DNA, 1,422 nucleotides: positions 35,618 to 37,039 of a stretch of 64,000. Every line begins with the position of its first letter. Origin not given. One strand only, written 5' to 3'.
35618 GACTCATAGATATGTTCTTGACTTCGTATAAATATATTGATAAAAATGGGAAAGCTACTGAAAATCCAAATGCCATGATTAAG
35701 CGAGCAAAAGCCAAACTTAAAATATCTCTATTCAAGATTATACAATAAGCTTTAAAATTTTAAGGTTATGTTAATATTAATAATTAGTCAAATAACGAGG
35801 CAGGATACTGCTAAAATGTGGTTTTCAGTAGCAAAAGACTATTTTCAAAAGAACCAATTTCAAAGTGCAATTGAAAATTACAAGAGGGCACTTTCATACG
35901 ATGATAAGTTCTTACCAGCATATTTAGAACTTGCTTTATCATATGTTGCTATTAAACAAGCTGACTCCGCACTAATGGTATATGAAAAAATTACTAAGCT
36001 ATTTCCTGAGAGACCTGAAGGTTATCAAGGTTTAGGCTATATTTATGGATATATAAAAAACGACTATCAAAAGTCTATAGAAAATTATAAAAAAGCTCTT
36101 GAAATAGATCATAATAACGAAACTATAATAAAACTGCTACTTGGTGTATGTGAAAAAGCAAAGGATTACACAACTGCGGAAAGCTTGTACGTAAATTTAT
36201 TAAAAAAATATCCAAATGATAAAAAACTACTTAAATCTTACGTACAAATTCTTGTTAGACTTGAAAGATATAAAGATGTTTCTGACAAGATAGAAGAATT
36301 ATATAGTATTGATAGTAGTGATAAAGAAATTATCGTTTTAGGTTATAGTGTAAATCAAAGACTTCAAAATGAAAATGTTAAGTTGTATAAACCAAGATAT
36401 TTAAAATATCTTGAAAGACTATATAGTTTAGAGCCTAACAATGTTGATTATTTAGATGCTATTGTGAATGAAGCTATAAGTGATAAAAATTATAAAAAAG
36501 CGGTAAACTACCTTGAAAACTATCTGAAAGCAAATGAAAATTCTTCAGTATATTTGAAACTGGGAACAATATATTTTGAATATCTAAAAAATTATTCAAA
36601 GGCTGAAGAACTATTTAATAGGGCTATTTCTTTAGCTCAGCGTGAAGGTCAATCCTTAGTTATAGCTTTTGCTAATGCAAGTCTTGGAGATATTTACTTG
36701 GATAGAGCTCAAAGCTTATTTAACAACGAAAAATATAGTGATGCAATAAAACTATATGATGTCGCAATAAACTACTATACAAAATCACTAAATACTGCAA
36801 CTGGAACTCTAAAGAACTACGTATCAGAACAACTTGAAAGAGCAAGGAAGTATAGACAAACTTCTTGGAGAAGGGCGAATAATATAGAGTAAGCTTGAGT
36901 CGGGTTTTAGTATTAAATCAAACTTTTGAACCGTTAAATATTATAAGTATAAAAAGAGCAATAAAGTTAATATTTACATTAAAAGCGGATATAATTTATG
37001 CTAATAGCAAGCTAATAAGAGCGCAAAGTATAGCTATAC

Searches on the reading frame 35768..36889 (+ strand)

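Call 112: search_protein_families(library=pfam, proteins=[window:35768-36889:+], max_evalue=0.001)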
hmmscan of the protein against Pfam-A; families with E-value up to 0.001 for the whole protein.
window:35768-36889:+ (374 aa): 19 families
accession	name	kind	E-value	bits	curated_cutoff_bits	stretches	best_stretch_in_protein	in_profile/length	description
PF13428.12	TPR_14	-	1.7e-22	78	23.5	0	51-91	3-43/44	Tetratricopeptide repeat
PF14559.12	TPR_19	-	3.7e-21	75.7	25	2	26-84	2-60/68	Tetratricopeptide repeat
PF07719.23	TPR_2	-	9e-19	66.4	27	1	16-46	2-32/34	Tetratricopeptide repeat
PF13424.12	TPR_12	-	2.3e-17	63.4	30.1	1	260-313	4-58/77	Tetratricopeptide repeat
PF13181.12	TPR_8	-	1.6e-15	56.3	25.7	1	84-115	2-32/34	Tetratricopeptide repeat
PF13432.12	TPR_16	-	2.8e-15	56.8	32.7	0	22-82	4-64/65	Tetratricopeptide repeat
PF00515.34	TPR_1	-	2.9e-15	55.8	27.8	1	15-46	1-32/34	Tetratricopeptide repeat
PF13414.12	TPR_11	-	5.2e-13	48.9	26.8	2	23-60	2-39/42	TPR repeat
PF13174.12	TPR_6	-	1.7e-11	44.4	26.3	0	51-81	2-32/33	Tetratricopeptide repeat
PF12895.13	ANAPC3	-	1.9e-08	34.9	27.2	0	10-74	20-81/82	Anaphase-promoting complex, cyclosome, subunit 3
PF24575.1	TPR_Slam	-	9.1e-08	32.9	35.2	0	7-68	39-100/104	Surface lipoprotein assembly modifier, N-terminal TPR repeats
PF23914.1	TPR_CcmH_CycH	-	1.6e-07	31.8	42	0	95-169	61-138/158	Cytochrome c-type biogenesis protein H TPR domain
PF25068.1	ARM_TT21_4th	-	3.4e-06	27.8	30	1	241-291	14-63/153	Tetratricopeptide repeat protein 21 forth ARM domain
PF25063.1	ARM_TT21_C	-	3.5e-06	27.5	35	1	28-154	75-200/209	Tetratricopeptide repeat protein 21 C-terminal ARM domain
PF13431.12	TPR_17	-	5e-06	26.8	24.4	0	72-104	2-33/34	Tetratricopeptide repeat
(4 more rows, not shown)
